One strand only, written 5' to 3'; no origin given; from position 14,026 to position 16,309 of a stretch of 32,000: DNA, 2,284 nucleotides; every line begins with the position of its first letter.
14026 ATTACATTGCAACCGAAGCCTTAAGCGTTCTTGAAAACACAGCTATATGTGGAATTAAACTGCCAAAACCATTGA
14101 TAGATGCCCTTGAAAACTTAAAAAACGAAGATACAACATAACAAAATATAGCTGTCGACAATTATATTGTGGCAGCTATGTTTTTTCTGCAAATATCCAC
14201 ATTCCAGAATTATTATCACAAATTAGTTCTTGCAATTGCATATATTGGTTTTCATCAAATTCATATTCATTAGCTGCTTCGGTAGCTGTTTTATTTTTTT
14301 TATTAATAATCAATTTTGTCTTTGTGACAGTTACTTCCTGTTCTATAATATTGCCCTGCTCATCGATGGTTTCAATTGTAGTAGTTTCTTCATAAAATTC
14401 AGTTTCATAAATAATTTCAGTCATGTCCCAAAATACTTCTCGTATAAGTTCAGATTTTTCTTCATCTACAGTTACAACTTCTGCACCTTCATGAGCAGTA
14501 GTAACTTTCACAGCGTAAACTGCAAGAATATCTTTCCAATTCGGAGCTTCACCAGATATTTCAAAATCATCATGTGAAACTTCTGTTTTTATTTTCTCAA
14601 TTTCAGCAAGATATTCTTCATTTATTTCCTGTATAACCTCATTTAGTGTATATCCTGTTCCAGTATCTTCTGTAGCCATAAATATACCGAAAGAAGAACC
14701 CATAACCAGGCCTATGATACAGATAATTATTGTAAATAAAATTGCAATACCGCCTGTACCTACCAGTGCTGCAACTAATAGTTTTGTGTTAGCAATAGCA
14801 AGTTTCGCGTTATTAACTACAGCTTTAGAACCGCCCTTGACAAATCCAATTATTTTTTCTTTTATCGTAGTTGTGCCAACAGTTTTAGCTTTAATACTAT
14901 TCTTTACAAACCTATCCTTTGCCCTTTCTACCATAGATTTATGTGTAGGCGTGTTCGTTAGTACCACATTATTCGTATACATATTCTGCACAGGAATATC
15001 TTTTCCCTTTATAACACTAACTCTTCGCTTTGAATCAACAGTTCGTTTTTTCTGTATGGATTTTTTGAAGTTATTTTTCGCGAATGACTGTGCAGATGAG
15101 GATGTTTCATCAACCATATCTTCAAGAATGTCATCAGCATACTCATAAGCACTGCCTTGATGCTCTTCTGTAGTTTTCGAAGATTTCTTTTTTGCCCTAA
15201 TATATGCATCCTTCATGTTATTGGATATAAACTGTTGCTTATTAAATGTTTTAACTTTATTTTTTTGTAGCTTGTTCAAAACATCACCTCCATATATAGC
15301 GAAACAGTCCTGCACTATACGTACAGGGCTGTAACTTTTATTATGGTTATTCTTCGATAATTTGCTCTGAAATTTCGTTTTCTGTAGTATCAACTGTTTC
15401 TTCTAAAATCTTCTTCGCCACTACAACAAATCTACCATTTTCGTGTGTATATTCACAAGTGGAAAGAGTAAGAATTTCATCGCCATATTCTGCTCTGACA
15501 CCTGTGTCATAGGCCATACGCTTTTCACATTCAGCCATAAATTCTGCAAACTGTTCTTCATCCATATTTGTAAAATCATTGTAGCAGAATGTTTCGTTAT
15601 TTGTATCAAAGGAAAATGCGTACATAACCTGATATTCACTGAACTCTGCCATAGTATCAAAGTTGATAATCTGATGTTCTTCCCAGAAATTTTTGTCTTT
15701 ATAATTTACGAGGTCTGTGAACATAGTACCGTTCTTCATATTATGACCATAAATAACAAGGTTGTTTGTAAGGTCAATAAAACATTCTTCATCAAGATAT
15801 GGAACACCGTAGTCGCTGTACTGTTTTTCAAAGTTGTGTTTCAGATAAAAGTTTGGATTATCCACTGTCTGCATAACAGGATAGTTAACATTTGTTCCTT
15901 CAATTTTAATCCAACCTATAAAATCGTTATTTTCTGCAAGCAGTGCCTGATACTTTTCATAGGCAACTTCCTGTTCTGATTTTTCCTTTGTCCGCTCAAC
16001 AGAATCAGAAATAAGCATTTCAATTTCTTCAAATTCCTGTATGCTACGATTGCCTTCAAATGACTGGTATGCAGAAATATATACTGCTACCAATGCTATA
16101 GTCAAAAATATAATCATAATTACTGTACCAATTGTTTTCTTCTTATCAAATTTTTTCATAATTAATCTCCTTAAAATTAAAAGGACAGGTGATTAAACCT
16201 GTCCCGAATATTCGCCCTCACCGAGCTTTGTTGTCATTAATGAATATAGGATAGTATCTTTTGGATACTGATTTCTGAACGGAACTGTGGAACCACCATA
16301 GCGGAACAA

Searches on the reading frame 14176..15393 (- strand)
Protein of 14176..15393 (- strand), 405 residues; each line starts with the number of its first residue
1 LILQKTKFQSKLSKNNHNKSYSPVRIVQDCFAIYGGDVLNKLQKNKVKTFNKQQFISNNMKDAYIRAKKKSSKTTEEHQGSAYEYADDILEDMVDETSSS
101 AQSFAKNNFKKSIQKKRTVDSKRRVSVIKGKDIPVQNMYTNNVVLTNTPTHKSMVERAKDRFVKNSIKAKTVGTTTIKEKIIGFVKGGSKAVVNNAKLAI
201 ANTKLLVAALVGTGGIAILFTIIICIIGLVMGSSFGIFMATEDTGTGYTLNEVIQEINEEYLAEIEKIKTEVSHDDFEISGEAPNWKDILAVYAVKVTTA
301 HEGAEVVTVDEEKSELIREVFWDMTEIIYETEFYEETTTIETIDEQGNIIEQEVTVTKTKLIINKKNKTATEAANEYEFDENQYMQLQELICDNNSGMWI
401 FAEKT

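Call 4: search_protein_families(library=pfam, proteins=[window:14176-15393:-], max_evalue=0.01)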
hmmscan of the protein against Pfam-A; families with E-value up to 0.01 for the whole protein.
window:14176-15393:- (405 aa): 0 families

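Call 7: search_protein_families(library=ncbifam, proteins=[window:14176-15393:-], max_evalue=0.01)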
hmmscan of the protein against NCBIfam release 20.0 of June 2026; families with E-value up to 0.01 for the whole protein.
window:14176-15393:- (405 aa): 0 families

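Call 39: search_protein_families(library=phrogs, proteins=[window:14176-15393:-], max_evalue=0.001)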
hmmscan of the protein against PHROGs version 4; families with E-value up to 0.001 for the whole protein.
window:14176-15393:- (405 aa): 0 families

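Call 54: search_dna_similar(query=window:14176-15312:-, collection=plasmids, mode=protein, max_evalue=0.00001, max_rows=15)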
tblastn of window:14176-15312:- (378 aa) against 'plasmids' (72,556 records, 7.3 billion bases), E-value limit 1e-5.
Records with a match: 3; places in all: 3; records where one place covers at least 80% of the query: 0.
Best place of each record, by identity: <60% 3.
By first word of the organism name: Subdoligranulum 3.
By predicted mobility (MOB-suite, as given by PLSDB): non-mobilizable 3.
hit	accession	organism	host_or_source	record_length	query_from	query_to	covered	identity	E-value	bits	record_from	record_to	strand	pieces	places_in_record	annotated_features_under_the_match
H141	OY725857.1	Subdoligranulum variabile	-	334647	203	372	45%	46.8%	8e-27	119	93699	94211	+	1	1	none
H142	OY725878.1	Subdoligranulum variabile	-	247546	203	372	45%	44.4%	3e-23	108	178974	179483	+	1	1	record has no annotation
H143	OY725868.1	Subdoligranulum variabile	-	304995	204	372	45%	37.4%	4e-16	87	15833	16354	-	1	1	record has no annotation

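Call 55: get_annotated_region(hit=H141, flank=9000)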
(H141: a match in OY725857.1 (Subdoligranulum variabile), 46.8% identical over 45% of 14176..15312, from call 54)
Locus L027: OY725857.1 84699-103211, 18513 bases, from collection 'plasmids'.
description: Subdoligranulum variabile strain Subdoligranulum variabile TSDC17.2-1.1 genome assembly, plasmid: 23
organism: Subdoligranulum variabile (NCBI taxid 214851)
taxonomy: Bacteria; Bacillota; Clostridia; Eubacteriales; Oscillospiraceae; Subdoligranulum; Subdoligranulum variabile
host: -; source: -; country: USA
typing (MOB-suite, as given by PLSDB): non-mobilizable
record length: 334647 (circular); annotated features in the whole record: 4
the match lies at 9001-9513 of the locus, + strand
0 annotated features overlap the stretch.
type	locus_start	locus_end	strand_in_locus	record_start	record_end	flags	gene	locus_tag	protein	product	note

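Call 57: search_protein_families(library=pfam, proteins=[L027:8155-9975:+, L027:3787-6144:+, L027:6572-7324:+, L027:7342-8130:+, L027:10142-10768:+, L027:36-1898:+], max_evalue=0.001)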
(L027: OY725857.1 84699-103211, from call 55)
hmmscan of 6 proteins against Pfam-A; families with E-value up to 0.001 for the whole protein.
L027:8155-9975:+ (606 aa): 1 family
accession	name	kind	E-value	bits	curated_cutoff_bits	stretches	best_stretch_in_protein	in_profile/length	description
PF05257.22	CHAP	-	1.8e-16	60.8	26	1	491-581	4-81/81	CHAP domain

L027:3787-6144:+ (785 aa): 3 families
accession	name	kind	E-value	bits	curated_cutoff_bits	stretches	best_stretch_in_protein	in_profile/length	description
PF19044.6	P-loop_TraG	-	1.1e-07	31.3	25.8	1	605-736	207-342/413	TraG P-loop domain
PF01935.23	DUF87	-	7.4e-05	23.4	23.2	1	431-492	19-77/220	Helicase HerA, central domain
PF12846.13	AAA_10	-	0.00089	18.8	27.5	0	435-488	21-69/362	AAA-like domain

L027:6572-7324:+ (250 aa): 1 family
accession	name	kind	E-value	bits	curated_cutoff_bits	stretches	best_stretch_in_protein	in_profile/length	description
PF20379.3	DUF6674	-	6.9e-62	209.8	28.5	1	11-247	2-247/251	Family of unknown function (DUF6674)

L027:7342-8130:+ (262 aa): 1 family
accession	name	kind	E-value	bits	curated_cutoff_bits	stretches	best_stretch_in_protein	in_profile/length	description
PF04203.18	Sortase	-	6.9e-15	55.3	26.6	1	91-259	1-124/125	Sortase domain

L027:10142-10768:+ (208 aa): 1 family
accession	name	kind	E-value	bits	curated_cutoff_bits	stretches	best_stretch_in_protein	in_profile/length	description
PF00440.29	TetR_N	-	2e-14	53.5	24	1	12-58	1-47/47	Bacterial regulatory proteins, tetR family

L027:36-1898:+ (620 aa): 3 families
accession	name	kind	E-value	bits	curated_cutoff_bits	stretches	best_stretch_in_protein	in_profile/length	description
PF02534.20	T4SS-DNA_transf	-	5.6e-57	194.1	20.1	1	128-546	24-443/468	Type IV secretory system Conjugative DNA transfer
PF12696.13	TraG-D_C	-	2.3e-31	108.8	22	1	408-527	1-125/126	TraM recognition site of TraD and TraG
PF10412.15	TrwB_AAD_bind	-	1e-13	51.4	20.5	1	142-541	12-381/387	Type IV secretion-system coupling protein DNA-binding domain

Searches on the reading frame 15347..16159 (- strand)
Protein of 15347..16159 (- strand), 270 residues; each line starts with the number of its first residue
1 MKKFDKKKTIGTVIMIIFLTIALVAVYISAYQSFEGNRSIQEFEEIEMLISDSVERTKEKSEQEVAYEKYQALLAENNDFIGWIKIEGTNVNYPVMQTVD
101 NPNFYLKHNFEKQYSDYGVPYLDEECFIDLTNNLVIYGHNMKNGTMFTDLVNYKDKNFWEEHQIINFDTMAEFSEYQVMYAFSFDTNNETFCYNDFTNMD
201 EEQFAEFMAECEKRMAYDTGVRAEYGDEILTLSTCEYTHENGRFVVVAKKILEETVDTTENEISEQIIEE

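Call 4: search_protein_families(library=pfam, proteins=[window:15347-16159:-], max_evalue=0.01)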
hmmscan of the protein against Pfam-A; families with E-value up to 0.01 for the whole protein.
window:15347-16159:- (270 aa): 2 families
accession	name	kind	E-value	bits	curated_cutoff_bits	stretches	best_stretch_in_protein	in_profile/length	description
PF04203.18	Sortase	-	1e-15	58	26.6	1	84-250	1-124/125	Sortase domain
PF11803.13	UXS1_N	-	0.0061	17.3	30.1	0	10-61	10-63/75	UDP-glucuronate decarboxylase N-terminal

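Call 7: search_protein_families(library=ncbifam, proteins=[window:15347-16159:-], max_evalue=0.01)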
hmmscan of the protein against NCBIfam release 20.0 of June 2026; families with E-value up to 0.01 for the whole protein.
window:15347-16159:- (270 aa): 5 families
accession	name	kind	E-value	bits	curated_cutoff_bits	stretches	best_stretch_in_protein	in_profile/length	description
TIGR03064.1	sortase_srtB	equivalog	6.8e-48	163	153.75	1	8-246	2-235/235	class B sortase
NF040525.1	SrtB_LPKTxSAVK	exception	3.7e-16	58.9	200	1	22-255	9-243/261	class B sortase, LPKTxAVK-specific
NF058671.1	sortase_SrtD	exception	0.00025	20.8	140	0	15-101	2-84/187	class D sortase, LPxTATN-specific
NF033745.1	class_C_sortase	subfamily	0.0024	17.7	160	0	54-153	66-157/220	class C sortase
TIGR01076.1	sortase_fam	subfamily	0.0088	15.8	39.35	0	221-252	97-129/136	sortase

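Call 24: find_encoding_contigs(protein=window:15347-16159:-, flank=10000, max_places=8)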
Protein window:15347-16159:- (270 aa): 10 contigs read that carry it; 8 places shown.
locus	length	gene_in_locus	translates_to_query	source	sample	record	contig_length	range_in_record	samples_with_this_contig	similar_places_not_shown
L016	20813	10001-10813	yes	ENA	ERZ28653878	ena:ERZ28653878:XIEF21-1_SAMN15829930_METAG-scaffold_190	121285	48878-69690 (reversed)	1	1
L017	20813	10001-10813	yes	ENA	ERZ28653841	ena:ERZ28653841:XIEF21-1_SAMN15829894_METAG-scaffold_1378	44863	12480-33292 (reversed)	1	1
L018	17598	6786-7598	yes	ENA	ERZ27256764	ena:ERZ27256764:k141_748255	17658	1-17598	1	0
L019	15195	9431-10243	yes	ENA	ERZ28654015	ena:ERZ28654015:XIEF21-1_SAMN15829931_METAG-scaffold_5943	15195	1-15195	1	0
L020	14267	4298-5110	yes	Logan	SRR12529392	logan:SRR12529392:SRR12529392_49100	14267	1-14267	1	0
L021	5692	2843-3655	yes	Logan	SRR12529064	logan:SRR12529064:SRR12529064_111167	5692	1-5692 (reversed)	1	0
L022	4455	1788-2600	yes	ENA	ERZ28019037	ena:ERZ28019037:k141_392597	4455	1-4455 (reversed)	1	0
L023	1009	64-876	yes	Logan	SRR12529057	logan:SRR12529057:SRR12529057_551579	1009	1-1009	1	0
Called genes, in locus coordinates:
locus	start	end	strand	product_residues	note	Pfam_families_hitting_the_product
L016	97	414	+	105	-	PF21983:NikA-like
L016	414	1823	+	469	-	PF03432:Relaxase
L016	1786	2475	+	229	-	PF12687:DUF3801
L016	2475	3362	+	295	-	-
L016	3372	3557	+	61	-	-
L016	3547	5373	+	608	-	PF02534:T4SS-DNA_transf, PF10412:TrwB_AAD_bind, PF12696:TraG-D_C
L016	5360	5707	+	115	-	-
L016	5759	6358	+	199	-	-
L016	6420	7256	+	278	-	PF19478:TrbL_2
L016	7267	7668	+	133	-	PF12666:PrgI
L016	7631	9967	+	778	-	PF01935:DUF87, PF12846:AAA_10, PF19044:P-loop_TraG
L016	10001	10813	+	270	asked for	PF04203:Sortase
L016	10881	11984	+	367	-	-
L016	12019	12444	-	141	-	PF05105:Phage_holin_4_1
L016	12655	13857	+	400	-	PF01551:Peptidase_M23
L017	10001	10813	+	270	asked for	PF04203:Sortase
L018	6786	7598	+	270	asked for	PF04203:Sortase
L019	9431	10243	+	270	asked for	PF04203:Sortase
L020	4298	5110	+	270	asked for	PF04203:Sortase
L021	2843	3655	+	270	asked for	PF04203:Sortase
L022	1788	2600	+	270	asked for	PF04203:Sortase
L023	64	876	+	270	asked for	PF04203:Sortase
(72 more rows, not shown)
